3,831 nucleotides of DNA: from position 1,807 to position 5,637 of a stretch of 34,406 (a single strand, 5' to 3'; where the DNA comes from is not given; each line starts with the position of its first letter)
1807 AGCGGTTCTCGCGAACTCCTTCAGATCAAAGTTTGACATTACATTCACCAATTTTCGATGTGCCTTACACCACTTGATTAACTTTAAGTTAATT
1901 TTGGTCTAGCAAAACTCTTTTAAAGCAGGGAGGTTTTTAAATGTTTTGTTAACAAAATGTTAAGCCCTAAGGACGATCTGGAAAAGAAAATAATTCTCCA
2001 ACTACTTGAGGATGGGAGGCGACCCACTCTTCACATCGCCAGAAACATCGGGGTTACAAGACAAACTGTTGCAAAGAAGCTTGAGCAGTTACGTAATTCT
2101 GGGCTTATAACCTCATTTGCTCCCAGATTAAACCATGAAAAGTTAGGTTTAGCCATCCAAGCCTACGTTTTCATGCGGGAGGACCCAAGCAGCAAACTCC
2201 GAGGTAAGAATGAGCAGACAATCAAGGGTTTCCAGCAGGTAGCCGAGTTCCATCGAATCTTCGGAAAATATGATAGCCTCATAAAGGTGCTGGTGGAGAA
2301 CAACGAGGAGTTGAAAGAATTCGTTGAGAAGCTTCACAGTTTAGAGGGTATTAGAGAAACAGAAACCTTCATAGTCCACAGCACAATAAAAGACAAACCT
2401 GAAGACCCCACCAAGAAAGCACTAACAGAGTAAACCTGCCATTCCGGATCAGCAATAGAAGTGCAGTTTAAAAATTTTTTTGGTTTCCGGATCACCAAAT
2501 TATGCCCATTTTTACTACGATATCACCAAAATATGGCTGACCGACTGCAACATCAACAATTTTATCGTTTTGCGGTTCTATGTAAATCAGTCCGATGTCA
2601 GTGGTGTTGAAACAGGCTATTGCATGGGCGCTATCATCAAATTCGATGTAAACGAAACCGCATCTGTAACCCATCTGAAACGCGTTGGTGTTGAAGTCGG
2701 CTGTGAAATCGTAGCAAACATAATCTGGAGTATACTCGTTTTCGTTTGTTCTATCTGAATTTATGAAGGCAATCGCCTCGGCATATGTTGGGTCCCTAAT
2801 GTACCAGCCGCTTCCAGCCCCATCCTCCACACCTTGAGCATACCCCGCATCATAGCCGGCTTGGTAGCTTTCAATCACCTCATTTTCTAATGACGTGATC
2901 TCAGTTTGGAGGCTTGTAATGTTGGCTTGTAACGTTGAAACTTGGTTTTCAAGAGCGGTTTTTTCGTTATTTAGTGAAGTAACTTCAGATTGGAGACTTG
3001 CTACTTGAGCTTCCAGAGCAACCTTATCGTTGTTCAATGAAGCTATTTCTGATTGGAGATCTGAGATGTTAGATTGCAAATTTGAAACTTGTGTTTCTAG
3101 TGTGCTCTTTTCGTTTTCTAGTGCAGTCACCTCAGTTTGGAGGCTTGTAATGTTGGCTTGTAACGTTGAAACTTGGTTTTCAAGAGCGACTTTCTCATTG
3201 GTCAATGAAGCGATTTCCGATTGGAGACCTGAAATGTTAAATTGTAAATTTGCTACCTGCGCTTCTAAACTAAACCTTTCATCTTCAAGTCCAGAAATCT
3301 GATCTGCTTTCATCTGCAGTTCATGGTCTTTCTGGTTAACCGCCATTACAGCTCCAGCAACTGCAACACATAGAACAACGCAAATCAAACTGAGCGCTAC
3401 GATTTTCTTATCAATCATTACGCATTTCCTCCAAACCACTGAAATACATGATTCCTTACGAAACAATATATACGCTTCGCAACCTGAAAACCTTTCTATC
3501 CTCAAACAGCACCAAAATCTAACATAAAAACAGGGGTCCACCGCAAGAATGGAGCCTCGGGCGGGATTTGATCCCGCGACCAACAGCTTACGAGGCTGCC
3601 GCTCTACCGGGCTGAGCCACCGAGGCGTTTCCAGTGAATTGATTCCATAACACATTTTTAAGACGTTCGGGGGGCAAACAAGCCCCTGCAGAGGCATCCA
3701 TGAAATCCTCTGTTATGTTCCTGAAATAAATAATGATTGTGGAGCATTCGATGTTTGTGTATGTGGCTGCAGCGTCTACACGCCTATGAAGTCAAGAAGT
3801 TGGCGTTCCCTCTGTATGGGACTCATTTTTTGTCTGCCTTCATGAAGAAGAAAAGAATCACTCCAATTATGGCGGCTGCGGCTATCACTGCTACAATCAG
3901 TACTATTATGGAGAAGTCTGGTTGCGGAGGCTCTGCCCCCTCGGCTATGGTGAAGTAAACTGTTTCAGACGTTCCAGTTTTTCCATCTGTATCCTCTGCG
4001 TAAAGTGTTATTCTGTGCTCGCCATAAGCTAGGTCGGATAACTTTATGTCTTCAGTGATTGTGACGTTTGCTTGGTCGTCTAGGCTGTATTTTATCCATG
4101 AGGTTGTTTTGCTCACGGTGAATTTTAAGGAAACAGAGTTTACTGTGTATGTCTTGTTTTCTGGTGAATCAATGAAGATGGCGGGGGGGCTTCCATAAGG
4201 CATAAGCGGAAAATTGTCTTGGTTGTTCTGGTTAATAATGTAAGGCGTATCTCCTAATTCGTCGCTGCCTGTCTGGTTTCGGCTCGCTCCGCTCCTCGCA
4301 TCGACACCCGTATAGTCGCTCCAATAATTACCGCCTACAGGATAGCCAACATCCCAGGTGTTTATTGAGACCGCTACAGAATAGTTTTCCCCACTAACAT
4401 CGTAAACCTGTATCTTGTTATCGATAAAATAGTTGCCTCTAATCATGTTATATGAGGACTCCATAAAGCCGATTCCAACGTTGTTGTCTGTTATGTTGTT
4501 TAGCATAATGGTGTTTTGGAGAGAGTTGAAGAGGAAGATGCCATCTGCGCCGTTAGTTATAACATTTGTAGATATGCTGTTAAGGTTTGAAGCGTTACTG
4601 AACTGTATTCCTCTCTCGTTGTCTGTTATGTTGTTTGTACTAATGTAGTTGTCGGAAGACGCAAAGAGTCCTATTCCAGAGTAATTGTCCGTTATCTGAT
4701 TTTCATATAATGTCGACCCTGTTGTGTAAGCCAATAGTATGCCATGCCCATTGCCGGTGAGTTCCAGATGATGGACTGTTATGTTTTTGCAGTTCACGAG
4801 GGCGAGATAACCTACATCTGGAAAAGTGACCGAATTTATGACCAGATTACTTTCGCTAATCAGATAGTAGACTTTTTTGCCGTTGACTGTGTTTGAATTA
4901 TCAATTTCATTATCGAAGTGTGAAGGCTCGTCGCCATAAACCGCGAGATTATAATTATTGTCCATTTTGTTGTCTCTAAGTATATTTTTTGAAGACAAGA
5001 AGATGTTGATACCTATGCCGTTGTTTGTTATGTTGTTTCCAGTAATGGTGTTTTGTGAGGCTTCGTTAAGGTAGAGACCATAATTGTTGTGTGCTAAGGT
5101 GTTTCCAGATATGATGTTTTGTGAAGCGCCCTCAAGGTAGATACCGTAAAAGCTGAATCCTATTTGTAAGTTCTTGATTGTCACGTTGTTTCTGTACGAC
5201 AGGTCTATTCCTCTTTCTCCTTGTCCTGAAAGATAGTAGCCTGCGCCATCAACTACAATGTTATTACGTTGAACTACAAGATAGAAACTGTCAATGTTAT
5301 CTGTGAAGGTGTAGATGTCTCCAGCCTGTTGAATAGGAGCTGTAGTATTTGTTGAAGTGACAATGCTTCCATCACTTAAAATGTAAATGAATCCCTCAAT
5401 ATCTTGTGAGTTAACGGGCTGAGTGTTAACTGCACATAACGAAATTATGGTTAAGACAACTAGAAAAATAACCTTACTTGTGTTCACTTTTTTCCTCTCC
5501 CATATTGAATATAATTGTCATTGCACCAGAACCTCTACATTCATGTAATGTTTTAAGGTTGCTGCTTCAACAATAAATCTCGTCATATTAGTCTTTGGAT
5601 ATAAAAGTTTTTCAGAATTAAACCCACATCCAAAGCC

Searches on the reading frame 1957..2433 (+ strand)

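Call 24: search_protein_families(library=pfam, proteins=[window:1957-2433:+], max_evalue=0.01)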
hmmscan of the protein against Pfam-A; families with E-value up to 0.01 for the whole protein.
window:1957-2433:+ (158 aa): 11 families
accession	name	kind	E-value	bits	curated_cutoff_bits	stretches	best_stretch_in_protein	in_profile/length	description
PF01037.27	AsnC_trans_reg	-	1e-13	51.4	25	1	86-142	15-72/73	Lrp/AsnC ligand binding domain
PF13404.12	HTH_AsnC-type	-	4e-07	30.2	27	1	6-46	2-42/42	AsnC-type helix-turn-helix domain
PF13412.12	HTH_24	-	5.9e-07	29.4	21.9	1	6-52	2-48/48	Winged helix-turn-helix DNA-binding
PF13545.12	HTH_Crp_2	-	0.00017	21.9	27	1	26-52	27-53/70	Crp-like helix-turn-helix domain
PF12840.13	HTH_20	-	0.00058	20.2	27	1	13-52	9-49/51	Helix-turn-helix domain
PF01978.25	TrmB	-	0.00079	19.7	25.6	1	7-52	8-53/68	Sugar-specific transcriptional regulator TrmB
PF08279.18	HTH_11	-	0.0034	17.6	25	1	12-50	5-44/55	HTH domain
PF01022.26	HTH_5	-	0.0037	17.6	22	1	12-53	6-47/47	Bacterial regulatory protein, arsR family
PF05952.17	ComX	-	0.0059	16.9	25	0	108-143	5-40/55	Bacillus competence pheromone ComX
PF22451.2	NirdL-like_HTH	-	0.0075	16.3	27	0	22-51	17-46/47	Siroheme decarboxylase NirDL-like HTH domain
PF02796.21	HTH_7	-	0.0084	16.7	23.8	0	13-43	14-43/45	Helix-turn-helix domain of resolvase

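Call 55: search_protein_families(library=ncbifam, proteins=[window:1957-2433:+], max_evalue=0.01)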
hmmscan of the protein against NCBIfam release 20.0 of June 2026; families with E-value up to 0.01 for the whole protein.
window:1957-2433:+ (158 aa): 19 families
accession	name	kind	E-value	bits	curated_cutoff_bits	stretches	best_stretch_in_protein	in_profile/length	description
NF008384.0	PRK11179.1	equivalog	6.7e-16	58.5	227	1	5-140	7-142/153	transcriptional regulator AsnC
NF040947.1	trans_reg_LysM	equivalog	3.5e-15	56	180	1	6-141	2-133/136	HTH-type transcriptional regulator LysM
NF041396.1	TranRegLrp_Halo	equivalog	3.2e-14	53.1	190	1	6-146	4-142/149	HTH-type transcriptional regulator Lrp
NF053758.1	ChrTpTrnRegChrS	equivalog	3.5e-12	46.4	250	1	6-140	13-146/158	chromate efflux transcriptional regulator ChrS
NF008370.0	PRK11169.1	equivalog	2.3e-10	40.4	233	1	6-146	13-155/164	leucine-responsive transcriptional regulator Lrp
NF040820.1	trans_reg_LrpA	equivalog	7.5e-09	35.6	250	1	9-139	5-135/141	HTH-type transcriptional regulator LrpA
TIGR01884.1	cas_HTH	subfamily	5e-07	29.3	60.2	1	3-55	138-190/202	CRISPR-associated CARF protein Csa3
NF041395.1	TranRegLrpA1_Halo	equivalog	5.6e-07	29.6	250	1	9-139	7-136/142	HTH-type transcriptional regulator LrpA1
NF040707.3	Siroheme_Dcarb_AhbB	equivalog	3.7e-06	26.7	125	1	17-72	9-64/146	siroheme decarboxylase subunit beta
NF040708.3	Siroheme_Dcarb_AhbA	equivalog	0.00011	22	140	1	21-138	16-130/144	siroheme decarboxylase subunit alpha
NF033788.1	HTH_metalloreg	subfamily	0.00012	21.8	55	1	13-53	16-57/77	metalloregulator ArsR/SmtB family transcription factor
NF008273.0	PRK11050.1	equivalog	0.00019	21.1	153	1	23-53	56-86/156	manganese-binding transcriptional regulator MntR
NF053755.1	MsvR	equivalog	0.00098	18.9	220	1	10-89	15-94/236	transcriptional factor MsvR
NF041413.1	ArsR_Rv2640c_fam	equivalog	0.0016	18.8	155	1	18-53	55-90/118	Rv2640c family ArsR-like transcriptional regulator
NF033789.1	repress_SdpR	subfamily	0.0016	18.3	100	1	9-53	9-53/79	autorepressor SdpR family transcription factor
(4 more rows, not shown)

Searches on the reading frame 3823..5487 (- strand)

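Call 24: search_protein_families(library=pfam, proteins=[window:3823-5487:-], max_evalue=0.01)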
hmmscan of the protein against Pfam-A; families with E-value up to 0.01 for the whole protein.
window:3823-5487:- (554 aa): 2 families
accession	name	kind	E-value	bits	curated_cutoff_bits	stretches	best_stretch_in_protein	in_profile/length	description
PF05048.19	NosD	-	1.8e-42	145.7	23.6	2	193-394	3-212/212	Periplasmic copper-binding protein (NosD)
PF13229.12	Beta_helix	-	2.3e-31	109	25.9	3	232-366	7-149/158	Right handed beta helix region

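Call 55: search_protein_families(library=ncbifam, proteins=[window:3823-5487:-], max_evalue=0.01)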
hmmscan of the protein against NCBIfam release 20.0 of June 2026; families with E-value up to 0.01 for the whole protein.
window:3823-5487:- (554 aa): 2 families
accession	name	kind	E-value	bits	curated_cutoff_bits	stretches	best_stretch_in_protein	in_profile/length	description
TIGR04247.1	NosD_copper_fam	subfamily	2.8e-29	101.9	300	3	300-421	227-331/377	nitrous oxide reductase family maturation protein NosD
TIGR03804.1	para_beta_helix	repeat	1.6e-21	75.7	19.45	6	137-180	1-44/44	parallel beta-helix repeat protein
